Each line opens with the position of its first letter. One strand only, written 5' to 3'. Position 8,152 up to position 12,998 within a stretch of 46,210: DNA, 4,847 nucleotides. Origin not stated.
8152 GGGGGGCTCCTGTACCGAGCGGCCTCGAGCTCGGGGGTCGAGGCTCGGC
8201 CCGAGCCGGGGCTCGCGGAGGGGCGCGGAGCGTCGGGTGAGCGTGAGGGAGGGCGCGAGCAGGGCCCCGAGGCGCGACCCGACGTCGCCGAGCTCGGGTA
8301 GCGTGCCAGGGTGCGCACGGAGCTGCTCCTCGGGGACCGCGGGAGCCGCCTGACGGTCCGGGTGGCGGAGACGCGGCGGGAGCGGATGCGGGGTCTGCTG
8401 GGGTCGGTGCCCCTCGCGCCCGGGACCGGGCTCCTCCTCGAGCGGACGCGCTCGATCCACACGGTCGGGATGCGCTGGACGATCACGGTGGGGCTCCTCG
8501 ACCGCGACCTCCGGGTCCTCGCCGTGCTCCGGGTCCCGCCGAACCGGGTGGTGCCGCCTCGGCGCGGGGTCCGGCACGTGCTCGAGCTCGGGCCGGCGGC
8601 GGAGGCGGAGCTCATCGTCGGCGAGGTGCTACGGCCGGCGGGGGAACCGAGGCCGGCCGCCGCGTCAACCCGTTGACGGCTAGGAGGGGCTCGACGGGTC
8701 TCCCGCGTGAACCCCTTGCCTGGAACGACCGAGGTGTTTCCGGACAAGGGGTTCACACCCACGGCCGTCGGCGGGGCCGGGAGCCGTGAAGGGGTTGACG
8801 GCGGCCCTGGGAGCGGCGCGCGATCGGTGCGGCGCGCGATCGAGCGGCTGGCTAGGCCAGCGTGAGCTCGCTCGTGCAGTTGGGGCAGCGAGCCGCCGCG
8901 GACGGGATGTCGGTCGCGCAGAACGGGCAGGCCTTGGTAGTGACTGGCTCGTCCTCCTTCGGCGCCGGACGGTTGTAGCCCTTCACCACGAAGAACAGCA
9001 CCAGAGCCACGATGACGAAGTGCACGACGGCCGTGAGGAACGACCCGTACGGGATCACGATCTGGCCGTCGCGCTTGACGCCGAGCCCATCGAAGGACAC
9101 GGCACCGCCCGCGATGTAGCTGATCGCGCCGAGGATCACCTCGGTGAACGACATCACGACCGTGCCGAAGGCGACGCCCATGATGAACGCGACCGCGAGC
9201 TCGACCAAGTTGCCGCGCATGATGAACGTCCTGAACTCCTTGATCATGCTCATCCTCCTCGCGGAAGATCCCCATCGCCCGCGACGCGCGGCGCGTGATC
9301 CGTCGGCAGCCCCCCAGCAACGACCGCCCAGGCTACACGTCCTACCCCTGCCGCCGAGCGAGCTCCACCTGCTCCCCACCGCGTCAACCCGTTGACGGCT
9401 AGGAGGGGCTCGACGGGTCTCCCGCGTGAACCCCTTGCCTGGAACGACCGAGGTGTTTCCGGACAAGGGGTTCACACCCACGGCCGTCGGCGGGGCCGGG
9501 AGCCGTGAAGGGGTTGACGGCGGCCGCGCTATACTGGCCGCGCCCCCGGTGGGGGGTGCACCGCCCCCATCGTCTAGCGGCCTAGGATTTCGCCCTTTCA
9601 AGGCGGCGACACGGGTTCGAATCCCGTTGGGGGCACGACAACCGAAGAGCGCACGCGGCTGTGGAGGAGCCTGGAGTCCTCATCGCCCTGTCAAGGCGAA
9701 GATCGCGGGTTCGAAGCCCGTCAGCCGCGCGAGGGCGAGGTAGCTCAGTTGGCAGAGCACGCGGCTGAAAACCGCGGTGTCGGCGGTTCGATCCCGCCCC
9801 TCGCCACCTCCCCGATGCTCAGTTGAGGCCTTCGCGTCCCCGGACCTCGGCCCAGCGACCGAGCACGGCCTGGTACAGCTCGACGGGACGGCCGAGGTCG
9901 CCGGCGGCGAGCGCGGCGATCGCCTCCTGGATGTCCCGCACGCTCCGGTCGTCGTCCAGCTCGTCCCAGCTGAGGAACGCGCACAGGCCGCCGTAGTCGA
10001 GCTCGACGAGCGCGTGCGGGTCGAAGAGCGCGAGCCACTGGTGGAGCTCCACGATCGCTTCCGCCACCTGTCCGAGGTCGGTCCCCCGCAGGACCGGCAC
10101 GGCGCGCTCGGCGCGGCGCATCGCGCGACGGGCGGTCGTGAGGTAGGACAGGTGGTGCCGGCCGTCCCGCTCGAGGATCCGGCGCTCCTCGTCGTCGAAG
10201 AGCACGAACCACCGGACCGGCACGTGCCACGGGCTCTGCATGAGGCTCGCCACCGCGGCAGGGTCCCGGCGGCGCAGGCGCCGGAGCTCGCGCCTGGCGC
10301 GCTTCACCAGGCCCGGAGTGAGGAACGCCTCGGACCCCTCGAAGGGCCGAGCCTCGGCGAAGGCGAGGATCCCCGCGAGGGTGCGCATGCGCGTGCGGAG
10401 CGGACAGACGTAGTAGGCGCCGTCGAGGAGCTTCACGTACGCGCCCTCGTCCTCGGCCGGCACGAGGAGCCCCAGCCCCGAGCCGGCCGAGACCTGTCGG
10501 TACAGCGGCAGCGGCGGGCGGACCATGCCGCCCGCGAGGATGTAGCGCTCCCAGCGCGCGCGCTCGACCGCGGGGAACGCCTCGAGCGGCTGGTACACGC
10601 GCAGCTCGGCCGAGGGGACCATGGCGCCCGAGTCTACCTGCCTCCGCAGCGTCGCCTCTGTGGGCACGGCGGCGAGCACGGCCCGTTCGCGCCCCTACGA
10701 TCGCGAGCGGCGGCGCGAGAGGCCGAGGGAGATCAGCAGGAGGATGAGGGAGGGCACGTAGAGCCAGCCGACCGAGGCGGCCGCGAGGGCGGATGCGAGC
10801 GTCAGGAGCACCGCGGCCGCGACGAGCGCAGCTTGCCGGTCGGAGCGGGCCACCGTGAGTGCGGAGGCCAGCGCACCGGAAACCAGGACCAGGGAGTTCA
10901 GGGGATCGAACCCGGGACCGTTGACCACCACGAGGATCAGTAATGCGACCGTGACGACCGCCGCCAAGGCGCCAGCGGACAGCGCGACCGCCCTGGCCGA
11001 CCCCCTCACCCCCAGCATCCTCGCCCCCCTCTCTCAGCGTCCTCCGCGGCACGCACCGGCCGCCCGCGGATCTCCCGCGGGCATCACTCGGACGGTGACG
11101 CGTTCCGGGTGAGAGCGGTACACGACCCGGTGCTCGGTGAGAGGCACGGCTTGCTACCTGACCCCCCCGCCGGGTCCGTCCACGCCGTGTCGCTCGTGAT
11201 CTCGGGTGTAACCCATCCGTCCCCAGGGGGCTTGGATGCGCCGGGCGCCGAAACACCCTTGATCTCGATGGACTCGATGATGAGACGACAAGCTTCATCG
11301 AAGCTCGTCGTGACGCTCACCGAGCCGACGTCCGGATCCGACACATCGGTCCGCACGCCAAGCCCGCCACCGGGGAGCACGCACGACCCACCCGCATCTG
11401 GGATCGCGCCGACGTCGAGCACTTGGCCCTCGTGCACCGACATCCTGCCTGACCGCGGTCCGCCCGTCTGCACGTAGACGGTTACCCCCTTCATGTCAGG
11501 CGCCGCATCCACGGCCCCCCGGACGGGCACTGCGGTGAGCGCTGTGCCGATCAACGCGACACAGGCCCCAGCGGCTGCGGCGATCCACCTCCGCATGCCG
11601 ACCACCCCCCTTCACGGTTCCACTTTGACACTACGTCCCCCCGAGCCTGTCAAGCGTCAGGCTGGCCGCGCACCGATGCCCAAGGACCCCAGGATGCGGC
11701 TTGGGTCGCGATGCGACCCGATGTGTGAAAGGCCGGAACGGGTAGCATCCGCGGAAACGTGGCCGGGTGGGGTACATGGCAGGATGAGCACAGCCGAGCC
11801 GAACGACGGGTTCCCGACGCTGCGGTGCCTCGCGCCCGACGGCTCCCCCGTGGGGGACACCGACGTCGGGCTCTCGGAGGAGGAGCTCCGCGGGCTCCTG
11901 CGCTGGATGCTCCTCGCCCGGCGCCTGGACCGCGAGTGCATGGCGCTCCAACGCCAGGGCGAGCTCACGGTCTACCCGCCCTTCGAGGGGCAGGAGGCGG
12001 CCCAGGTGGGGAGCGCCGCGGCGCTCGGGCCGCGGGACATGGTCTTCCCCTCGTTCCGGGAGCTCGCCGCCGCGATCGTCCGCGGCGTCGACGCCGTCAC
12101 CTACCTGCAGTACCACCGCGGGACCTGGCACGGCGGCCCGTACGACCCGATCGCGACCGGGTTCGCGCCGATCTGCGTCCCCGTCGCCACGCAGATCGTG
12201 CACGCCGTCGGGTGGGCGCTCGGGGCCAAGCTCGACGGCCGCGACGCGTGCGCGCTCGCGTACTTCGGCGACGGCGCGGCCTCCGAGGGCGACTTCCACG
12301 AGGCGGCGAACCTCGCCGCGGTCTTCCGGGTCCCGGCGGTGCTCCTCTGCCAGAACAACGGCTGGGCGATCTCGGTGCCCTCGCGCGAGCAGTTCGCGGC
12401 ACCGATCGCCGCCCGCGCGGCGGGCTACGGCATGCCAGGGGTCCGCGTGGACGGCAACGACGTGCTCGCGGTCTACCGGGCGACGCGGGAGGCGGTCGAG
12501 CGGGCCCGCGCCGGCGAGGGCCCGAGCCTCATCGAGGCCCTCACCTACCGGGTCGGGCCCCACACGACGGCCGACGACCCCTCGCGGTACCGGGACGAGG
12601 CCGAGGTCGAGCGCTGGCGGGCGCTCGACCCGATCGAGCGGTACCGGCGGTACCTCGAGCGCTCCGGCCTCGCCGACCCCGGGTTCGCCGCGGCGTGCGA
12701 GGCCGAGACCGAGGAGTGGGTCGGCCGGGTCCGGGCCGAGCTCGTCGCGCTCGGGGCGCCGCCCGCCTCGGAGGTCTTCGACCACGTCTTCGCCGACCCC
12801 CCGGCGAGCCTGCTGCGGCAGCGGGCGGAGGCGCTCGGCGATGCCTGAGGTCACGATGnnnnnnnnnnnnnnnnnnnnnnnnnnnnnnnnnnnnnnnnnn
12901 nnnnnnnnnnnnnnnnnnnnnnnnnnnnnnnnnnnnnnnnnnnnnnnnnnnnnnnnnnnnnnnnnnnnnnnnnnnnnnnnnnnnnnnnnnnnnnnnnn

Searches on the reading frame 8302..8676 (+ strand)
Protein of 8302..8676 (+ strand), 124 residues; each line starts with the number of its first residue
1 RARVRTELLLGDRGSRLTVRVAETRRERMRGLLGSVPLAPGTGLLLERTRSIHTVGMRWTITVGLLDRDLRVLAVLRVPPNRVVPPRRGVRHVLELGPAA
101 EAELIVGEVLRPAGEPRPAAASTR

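Call 22: search_protein_families(library=pfam, proteins=[window:8302-8676:+], max_evalue=0.05)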
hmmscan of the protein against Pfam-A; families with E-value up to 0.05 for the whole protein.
window:8302-8676:+ (124 aa): 1 family
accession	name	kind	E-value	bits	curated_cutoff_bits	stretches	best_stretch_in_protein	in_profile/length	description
PF02643.20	DUF192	-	1.1e-07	32.4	27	1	18-98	2-80/96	Uncharacterized ACR, COG1430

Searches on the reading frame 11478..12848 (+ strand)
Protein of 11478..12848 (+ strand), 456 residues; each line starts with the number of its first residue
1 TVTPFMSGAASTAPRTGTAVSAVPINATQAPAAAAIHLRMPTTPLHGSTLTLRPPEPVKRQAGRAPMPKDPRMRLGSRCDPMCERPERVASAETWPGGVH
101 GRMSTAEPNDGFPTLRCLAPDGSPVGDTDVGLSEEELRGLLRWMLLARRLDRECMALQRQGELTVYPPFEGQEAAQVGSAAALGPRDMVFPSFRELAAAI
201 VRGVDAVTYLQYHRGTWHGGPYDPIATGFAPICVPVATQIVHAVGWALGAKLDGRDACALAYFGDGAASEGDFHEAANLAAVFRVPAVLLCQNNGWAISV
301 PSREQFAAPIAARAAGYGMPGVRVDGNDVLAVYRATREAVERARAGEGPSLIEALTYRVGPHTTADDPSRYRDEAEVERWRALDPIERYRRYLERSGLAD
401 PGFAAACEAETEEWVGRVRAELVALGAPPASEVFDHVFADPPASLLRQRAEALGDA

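Call 14: search_protein_families(library=pfam, proteins=[window:11478-12848:+], max_evalue=0.01)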
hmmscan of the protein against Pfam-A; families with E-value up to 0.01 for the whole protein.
window:11478-12848:+ (456 aa): 4 families
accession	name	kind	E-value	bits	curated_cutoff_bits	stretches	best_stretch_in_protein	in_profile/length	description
PF00676.26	E1_dh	-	5.6e-79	265.7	22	1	143-412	3-281/300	Dehydrogenase E1 component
PF02775.26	TPP_enzyme_C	-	0.00011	22.4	21.9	1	243-353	33-150/151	Thiamine pyrophosphate enzyme, C-terminal TPP binding domain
PF00456.26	Transketolase_N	-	0.0017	17.9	22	1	258-356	146-243/334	Transketolase, thiamine diphosphate binding domain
PF13292.11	DXP_synthase_N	-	0.0058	16.4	21.2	1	237-299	114-176/274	1-deoxy-D-xylulose-5-phosphate synthase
